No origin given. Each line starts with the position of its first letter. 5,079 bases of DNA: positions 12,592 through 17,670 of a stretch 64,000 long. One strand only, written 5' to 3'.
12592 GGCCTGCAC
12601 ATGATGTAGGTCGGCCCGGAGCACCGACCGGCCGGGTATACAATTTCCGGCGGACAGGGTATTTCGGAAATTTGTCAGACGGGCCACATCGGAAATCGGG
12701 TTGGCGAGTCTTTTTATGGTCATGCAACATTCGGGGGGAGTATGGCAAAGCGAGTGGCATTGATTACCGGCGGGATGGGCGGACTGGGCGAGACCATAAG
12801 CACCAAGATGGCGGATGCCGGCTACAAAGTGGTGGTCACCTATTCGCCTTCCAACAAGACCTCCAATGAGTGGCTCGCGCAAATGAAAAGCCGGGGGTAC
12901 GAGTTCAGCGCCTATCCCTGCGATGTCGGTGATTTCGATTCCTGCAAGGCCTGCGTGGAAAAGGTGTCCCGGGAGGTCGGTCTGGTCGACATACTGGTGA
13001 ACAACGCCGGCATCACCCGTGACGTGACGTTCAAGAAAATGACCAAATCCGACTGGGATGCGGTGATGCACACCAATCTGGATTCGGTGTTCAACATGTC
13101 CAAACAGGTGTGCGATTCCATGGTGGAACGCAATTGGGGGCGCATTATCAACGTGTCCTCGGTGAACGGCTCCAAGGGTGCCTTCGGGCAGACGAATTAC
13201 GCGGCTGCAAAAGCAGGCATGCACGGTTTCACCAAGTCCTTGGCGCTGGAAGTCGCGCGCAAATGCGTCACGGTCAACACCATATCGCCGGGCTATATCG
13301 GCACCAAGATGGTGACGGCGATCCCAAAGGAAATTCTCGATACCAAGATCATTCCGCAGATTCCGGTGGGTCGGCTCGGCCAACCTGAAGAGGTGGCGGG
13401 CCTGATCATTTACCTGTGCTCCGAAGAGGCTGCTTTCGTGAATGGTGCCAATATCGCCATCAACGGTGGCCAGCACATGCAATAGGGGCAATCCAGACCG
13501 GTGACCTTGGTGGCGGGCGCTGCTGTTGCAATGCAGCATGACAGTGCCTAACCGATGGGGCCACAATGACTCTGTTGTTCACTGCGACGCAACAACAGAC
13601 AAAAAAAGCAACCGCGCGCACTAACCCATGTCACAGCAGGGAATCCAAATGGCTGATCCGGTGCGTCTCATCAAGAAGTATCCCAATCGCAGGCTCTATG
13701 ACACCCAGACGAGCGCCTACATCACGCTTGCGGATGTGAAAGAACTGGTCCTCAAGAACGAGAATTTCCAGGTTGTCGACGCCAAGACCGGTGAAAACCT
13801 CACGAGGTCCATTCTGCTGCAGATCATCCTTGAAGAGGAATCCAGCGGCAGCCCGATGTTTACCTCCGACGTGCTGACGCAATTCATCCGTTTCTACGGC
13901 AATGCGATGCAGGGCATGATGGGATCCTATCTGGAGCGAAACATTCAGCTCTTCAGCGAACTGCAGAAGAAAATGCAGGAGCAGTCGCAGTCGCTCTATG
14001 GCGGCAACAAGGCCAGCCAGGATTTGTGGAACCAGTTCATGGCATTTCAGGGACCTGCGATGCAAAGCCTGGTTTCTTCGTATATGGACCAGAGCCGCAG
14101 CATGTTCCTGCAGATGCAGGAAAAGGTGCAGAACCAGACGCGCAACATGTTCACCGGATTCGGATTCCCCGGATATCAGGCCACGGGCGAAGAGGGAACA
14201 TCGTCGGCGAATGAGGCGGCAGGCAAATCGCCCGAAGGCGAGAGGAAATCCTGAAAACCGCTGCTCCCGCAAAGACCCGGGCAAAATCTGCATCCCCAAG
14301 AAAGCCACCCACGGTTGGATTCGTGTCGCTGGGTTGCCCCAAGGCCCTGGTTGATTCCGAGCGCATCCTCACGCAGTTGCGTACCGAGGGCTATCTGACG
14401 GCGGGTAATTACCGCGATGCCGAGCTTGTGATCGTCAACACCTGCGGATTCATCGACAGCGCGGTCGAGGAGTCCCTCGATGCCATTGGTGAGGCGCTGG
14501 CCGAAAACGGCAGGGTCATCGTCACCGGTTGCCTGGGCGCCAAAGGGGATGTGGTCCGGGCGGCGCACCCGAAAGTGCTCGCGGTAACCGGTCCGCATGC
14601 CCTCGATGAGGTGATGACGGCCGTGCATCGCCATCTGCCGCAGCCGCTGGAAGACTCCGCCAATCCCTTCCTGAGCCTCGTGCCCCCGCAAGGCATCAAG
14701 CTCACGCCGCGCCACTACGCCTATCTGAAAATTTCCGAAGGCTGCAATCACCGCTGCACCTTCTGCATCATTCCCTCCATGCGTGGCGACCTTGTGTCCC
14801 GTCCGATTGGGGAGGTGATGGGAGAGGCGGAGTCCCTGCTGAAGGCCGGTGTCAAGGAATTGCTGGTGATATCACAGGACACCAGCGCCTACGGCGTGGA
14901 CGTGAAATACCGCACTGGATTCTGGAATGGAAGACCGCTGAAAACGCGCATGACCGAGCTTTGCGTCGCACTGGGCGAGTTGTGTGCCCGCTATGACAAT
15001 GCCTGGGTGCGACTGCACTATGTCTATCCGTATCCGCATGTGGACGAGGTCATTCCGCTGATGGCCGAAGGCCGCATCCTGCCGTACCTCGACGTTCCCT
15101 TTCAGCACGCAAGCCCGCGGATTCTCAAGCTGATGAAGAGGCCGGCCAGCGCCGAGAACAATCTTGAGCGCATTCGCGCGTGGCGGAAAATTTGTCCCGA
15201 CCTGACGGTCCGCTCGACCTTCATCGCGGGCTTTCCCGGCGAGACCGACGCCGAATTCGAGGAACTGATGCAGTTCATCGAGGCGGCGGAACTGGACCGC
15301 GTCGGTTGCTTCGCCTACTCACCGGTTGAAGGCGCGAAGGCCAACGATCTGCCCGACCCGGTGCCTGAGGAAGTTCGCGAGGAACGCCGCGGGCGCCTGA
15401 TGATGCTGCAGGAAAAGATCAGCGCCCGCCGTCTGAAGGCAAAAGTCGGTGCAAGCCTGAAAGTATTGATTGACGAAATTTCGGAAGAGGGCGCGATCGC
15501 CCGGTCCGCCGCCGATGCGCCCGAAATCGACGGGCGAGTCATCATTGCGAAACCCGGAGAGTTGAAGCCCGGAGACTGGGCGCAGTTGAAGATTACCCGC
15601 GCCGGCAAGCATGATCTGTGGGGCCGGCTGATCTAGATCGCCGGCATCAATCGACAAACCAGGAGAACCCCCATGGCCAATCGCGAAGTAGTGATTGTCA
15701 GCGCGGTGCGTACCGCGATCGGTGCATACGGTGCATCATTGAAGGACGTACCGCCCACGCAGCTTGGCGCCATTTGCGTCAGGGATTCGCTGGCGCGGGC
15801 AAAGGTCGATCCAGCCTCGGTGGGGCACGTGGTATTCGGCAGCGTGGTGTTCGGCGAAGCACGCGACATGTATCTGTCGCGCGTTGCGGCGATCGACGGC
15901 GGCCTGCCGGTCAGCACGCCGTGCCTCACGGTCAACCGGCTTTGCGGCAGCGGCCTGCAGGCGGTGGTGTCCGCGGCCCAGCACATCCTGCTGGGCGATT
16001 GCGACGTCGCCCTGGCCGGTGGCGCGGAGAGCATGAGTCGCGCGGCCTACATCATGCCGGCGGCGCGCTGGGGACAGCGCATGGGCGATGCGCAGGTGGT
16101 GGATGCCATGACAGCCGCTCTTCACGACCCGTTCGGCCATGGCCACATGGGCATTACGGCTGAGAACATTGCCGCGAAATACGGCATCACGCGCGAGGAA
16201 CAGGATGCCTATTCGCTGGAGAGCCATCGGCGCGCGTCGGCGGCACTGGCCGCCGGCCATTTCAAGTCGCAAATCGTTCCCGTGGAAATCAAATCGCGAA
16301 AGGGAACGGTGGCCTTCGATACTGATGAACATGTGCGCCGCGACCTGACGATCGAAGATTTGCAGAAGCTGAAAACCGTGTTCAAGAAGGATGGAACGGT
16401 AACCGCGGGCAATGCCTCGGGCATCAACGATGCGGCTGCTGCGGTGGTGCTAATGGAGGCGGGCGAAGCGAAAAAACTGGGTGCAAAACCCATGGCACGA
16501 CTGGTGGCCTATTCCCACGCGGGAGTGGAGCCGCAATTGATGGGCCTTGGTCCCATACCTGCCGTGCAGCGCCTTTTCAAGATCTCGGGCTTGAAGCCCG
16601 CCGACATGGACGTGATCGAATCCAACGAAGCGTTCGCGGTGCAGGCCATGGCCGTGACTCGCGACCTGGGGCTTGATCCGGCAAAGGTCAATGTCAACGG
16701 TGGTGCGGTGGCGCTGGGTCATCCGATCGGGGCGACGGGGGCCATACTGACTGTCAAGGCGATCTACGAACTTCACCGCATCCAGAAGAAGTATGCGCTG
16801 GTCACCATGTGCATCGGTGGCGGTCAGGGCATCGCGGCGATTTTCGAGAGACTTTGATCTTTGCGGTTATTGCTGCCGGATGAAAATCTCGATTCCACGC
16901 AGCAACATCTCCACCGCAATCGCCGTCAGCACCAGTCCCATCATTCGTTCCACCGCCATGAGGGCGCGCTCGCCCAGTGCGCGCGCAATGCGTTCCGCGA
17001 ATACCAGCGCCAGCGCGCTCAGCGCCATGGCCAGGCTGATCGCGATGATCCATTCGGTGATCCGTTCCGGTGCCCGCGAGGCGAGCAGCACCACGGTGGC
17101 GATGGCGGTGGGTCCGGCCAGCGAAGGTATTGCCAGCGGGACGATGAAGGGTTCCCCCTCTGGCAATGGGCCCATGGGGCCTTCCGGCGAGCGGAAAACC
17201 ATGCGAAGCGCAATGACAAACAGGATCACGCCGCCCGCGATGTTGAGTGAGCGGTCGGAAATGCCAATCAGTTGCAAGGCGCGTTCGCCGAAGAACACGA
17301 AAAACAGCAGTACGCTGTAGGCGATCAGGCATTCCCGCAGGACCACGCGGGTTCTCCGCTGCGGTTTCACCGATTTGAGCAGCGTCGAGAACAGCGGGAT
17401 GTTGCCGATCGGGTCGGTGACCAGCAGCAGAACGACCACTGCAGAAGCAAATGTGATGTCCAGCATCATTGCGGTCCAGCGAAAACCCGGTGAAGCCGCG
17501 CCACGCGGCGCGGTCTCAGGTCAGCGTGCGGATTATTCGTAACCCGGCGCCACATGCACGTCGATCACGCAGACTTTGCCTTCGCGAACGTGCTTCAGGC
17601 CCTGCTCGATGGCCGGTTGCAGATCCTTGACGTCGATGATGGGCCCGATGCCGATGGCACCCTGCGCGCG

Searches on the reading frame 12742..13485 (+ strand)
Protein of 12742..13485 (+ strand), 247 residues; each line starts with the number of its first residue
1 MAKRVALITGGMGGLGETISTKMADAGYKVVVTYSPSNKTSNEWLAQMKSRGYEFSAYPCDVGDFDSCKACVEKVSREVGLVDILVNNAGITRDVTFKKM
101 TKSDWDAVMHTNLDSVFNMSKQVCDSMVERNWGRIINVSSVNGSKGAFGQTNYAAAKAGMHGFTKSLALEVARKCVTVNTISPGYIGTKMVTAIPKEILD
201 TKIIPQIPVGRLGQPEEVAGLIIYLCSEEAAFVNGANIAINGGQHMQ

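Call 4: search_protein_families(library=pfam, proteins=[window:12742-13485:+], max_evalue=0.01)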
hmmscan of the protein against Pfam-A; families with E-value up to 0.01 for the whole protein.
window:12742-13485:+ (247 aa): 7 families
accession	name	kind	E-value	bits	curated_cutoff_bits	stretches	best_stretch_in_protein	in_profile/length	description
PF00106.31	adh_short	-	2.1e-62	210.5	26.6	1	4-195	1-191/195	short chain dehydrogenase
PF13561.12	adh_short_C2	-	2e-60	204.7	27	1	14-245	7-236/236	Enoyl-(Acyl carrier protein) reductase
PF08659.16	KR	-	2.2e-28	99.8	22.6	1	6-166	3-162/180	KR domain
PF23441.1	SDR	-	5.4e-06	26.4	27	1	5-243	9-254/258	SDR-like rossmann domain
PF01370.27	Epimerase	-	0.00016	21.7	20.9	1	6-141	1-116/240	NAD dependent epimerase/dehydratase family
PF16363.11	GDP_Man_Dehyd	-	0.00035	20.6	27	1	7-75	1-74/332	GDP-mannose 4,6 dehydratase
PF03807.23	F420_oxidored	-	0.0036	18.3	21.6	1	4-50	1-46/94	NADP oxidoreductase coenzyme F420-dependent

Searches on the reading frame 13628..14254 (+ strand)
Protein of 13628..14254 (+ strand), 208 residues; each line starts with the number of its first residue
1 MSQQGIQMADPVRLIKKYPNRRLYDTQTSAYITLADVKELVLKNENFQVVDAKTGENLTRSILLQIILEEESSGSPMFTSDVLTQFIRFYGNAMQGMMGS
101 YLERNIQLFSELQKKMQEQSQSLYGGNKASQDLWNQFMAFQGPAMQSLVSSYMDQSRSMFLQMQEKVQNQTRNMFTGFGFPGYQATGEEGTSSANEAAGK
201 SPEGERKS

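Call 4: search_protein_families(library=pfam, proteins=[window:13628-14254:+], max_evalue=0.01)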
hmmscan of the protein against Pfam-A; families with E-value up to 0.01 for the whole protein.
window:13628-14254:+ (208 aa): 2 families
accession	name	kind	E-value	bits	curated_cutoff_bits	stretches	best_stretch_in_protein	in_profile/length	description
PF05233.18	PHB_acc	-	2.1e-32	111.3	27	2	78-117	1-40/40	PHB accumulation regulatory domain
PF07879.16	PHB_acc_N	-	3.7e-30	104.3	25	1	14-73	1-60/61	PHB/PHA accumulation regulator DNA-binding domain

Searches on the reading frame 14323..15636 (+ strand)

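Call 6: search_protein_families(library=ncbifam, proteins=[window:14323-15636:+], max_evalue=0.1)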
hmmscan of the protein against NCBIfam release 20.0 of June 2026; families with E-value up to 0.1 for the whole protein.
window:14323-15636:+ (437 aa): 23 families
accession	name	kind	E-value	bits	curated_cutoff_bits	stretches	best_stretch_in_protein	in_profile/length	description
TIGR01125.1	TIGR01125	equivalog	1.2e-165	551.8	356.95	1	2-434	6-432/432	30S ribosomal protein S12 methylthiotransferase RimO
TIGR00089.1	TIGR00089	subfamily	1.7e-95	320.3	251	1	2-434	6-429/429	MiaB/RimO family radical SAM methylthiotransferase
TIGR01574.1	miaB-methiolase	equivalog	8.8e-61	206.2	355.3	1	3-390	7-393/437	tRNA (N6-isopentenyl adenosine(37)-C2)-methylthiotransferase MiaB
TIGR01579.1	MiaB-like-C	equivalog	9.3e-60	203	357.05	1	2-390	3-386/416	tRNA (N(6)-L-threonylcarbamoyladenosine(37)-C(2))-methylthiotransferase MtaB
TIGR01578.1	MiaB-like-B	hypoth_equivalog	1.8e-57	195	314.7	1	3-437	7-421/421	tRNA (N(6)-L-threonylcarbamoyladenosine(37)-C(2))-methylthiotransferase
NF010916.0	PRK14336.1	equivalog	8.9e-36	123.5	606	1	2-388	8-370/418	tRNA (N6-isopentenyl adenosine(37)-C2)-methylthiotransferase MiaB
TIGR04014.1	B12_SAM_MJ_0865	equivalog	2.7e-16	59.4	360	2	263-343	279-357/434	methyl-coenzyme M reductase glutamine C-methyltransferase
TIGR04013.1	B12_SAM_MJ_1487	hypoth_equivalog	1.3e-12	47.3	251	2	130-192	149-212/382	TIGR04013 family B12-binding domain/radical SAM domain-containing protein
TIGR04479.1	bcpD_PhpK_rSAM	subfamily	1.2e-09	37.1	600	2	262-323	351-410/504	PhpK family radical SAM P-methyltransferase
NF053743.1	LipS2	equivalog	2.2e-07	30.6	270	1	258-377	132-247/292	LipS2 family lipoyl synthase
TIGR03471.1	HpnJ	equivalog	0.00015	20.8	577.6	1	132-325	197-368/472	hopanoid biosynthesis associated radical SAM protein HpnJ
NF009544.0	PRK12928.1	subfamily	0.00041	19.7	210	1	265-328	181-243/300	lipoyl synthase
TIGR03904.1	SAM_YgiQ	equivalog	0.00086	17.9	462.35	0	253-334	435-521/558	YgiQ family radical SAM protein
NF040542.1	rSAM_RCCLKC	equivalog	0.0012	18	450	1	135-184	183-233/423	arsinothricin biosynthesis radical SAM protein ArsL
TIGR04295.1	B12_rSAM_oligo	hypoth_equivalog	0.0012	17.6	400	1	133-183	201-251/422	TIGR04295 family B12-binding domain-containing radical SAM protein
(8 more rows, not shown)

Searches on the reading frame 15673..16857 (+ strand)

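Call 6: search_protein_families(library=ncbifam, proteins=[window:15673-16857:+], max_evalue=0.1)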
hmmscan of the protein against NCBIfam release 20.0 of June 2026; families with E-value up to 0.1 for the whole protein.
window:15673-16857:+ (394 aa): 56 families (the best 25 are shown)
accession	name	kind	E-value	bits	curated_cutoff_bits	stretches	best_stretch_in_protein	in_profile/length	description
NF006552.0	PRK09051.1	subfamily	2.9e-204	678.7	565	1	2-394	2-395/395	beta-ketothiolase BktB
NF042999.1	bketothiol_BktB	equivalog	8.1e-200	664.1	725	1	3-394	2-394/394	beta-ketothiolase BktB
TIGR01930.1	AcCoA-C-Actrans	subfamily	1e-135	452.6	240.55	1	8-392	1-385/385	acetyl-CoA C-acyltransferase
NF004206.0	PRK05656.1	subfamily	1.1e-132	442.8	688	1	4-393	2-392/392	acetyl-CoA C-acetyltransferase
NF004853.0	PRK06205.1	subfamily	6.3e-130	433.8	551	1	4-393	2-402/404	acetyl-CoA C-acetyltransferase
NF006551.0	PRK09050.1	subfamily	1.8e-119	399.4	605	1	4-394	2-401/401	3-oxoadipyl-CoA thiolase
TIGR02430.1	pcaF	equivalog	1.8e-118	396.1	597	1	4-394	1-400/400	3-oxoadipyl-CoA thiolase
NF006086.0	PRK08235.1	equivalog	9.7e-114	380.5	526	1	5-391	3-390/393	acetyl-CoA C-acetyltransferase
NF005805.0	PRK07661.1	equivalog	2.6e-110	369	633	1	4-393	2-390/391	acetyl-CoA C-acetyltransferase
NF006553.0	PRK09052.1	equivalog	2e-107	359.7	567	1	4-394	6-399/399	acetyl-CoA C-acyltransferase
NF005152.0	PRK06633.1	equivalog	1.1e-104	350.1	675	1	4-392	3-390/392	acetyl-CoA C-acetyltransferase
NF005404.0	PRK06954.1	subfamily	1.2e-100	337.3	687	1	4-389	7-392/397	acetyl-CoA C-acetyltransferase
NF006001.0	PRK08131.1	equivalog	9.5e-98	327.7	622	1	8-393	6-399/401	3-oxoadipyl-CoA thiolase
NF005890.0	PRK07851.1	equivalog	9.1e-94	314.7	580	1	4-394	2-405/406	acetyl-CoA C-acetyltransferase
NF042967.1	AcCoAtase_PhaA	equivalog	1.1e-93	314.5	740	1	4-393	2-395/396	acetyl-CoA acetyltransferase PhaA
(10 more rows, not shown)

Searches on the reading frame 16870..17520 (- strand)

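Call 89: search_protein_families(library=pfam, proteins=[window:16870-17520:-], max_evalue=0.00001)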
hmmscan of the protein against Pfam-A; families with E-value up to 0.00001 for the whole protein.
window:16870-17520:- (217 aa): 1 family
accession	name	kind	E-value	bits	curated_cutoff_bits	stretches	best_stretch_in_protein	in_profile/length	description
PF01914.23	MarC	-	6.8e-47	160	23.9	1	24-211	4-200/203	MarC family integral membrane protein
